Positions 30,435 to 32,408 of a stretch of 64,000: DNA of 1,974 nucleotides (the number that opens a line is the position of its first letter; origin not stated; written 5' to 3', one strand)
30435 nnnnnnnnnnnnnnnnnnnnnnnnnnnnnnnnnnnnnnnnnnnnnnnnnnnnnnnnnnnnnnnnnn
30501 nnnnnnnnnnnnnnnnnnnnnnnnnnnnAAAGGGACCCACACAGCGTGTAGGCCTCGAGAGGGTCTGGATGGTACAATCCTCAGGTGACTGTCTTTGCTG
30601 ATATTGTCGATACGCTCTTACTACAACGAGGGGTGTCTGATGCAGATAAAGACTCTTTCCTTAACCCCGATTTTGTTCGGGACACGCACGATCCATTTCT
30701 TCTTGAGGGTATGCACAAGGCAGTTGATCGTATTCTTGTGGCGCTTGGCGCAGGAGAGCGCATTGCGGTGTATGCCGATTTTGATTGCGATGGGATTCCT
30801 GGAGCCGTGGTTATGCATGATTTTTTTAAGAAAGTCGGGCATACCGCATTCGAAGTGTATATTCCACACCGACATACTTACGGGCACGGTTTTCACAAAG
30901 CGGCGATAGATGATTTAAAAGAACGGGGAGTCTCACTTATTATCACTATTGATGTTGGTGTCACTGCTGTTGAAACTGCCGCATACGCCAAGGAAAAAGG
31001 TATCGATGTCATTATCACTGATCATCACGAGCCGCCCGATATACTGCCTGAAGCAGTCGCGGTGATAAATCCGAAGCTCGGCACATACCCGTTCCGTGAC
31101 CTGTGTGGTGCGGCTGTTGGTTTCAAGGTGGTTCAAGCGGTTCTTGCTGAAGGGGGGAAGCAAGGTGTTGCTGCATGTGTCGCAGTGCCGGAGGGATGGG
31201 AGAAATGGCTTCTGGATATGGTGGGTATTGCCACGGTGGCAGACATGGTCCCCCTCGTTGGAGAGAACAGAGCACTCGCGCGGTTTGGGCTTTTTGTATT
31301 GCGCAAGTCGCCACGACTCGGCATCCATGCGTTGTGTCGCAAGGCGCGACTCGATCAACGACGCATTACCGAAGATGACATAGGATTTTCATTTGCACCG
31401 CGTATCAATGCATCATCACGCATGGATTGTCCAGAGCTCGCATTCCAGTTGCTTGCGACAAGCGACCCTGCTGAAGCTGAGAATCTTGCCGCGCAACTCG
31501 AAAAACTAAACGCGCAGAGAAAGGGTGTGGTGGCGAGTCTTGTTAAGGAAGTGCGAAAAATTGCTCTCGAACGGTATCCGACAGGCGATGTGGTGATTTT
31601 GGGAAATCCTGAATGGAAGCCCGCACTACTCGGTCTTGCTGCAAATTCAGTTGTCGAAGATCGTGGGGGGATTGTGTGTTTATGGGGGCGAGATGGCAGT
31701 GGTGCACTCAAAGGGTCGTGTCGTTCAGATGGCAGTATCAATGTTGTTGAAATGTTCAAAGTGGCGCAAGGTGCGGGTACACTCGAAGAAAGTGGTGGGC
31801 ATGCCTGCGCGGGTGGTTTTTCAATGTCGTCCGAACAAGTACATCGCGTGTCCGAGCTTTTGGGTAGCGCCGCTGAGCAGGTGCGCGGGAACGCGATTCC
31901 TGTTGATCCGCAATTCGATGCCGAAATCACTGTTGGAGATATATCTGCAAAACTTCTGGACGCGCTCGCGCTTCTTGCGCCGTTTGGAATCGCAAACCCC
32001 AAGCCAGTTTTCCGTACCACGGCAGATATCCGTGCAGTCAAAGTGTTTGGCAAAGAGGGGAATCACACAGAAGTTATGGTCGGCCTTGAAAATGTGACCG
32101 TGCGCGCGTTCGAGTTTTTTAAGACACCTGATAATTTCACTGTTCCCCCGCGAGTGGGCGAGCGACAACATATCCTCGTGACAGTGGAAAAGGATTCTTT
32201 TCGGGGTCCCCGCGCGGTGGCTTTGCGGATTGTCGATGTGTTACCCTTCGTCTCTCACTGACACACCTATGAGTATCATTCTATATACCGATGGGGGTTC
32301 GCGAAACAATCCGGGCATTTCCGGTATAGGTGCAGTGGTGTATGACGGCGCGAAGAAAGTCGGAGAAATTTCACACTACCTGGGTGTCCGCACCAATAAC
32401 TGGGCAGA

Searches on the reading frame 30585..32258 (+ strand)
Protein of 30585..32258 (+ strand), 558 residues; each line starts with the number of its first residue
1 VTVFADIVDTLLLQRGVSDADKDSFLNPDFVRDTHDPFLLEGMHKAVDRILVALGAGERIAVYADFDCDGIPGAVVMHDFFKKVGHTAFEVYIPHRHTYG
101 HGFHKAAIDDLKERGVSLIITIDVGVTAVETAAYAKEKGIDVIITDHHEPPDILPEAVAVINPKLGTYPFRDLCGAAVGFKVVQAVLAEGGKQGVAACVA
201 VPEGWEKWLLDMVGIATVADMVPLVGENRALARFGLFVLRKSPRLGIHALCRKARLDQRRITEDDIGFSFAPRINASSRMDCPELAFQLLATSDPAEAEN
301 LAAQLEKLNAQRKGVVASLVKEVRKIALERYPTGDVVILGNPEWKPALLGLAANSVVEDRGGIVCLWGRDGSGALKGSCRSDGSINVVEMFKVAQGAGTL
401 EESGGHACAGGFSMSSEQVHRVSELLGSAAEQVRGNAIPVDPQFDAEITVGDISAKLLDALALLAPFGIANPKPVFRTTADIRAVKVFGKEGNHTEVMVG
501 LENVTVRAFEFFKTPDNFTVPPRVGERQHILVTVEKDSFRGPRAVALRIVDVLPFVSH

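Call 12: search_protein_families(library=pfam, proteins=[window:30585-32258:+], max_evalue=0.001)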
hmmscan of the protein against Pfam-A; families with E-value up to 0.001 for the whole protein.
window:30585-32258:+ (558 aa): 3 families
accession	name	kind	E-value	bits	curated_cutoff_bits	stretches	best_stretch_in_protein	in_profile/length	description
PF01368.27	DHH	-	1.1e-19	71.3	28.1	1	59-189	1-108/125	DHH family, N-terminal domain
PF17768.7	RecJ_OB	-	3e-17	63.1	27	1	445-551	2-107/107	RecJ OB domain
PF02272.25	DHHA1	-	2.3e-07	31.7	25.9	1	338-428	6-98/102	DHHA1 domain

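Call 31: list_cluster_members(proteins=[window:30585-32258:+, window:29032-30525:+, window:26324-26692:-, window:48321-48710:+, window:35100-36374:-, window:24445-26268:+])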
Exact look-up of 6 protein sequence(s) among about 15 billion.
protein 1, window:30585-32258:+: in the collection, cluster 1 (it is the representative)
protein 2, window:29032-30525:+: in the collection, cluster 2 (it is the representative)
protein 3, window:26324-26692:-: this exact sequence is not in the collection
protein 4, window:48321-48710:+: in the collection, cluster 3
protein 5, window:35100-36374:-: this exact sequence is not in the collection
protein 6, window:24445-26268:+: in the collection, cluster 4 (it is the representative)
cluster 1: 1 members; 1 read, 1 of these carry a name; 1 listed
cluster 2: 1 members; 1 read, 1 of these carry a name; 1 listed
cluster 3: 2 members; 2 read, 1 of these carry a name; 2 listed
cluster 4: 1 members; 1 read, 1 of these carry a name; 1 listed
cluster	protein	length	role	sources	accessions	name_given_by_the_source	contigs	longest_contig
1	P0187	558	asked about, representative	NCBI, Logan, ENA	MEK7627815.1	MAG: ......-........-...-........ exonuclease RecJ [Patescibacteria group bacterium]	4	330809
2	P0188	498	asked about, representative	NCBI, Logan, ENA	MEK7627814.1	MAG: L,D-transpeptidase family protein [Patescibacteria group bacterium]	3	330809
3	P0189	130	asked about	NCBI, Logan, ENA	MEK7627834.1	MAG: hypothetical protein AAB421_00240 [Patescibacteria group bacterium]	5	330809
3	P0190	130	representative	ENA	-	-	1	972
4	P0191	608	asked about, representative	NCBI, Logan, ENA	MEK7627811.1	MAG: PKD domain-containing protein [Patescibacteria group bacterium]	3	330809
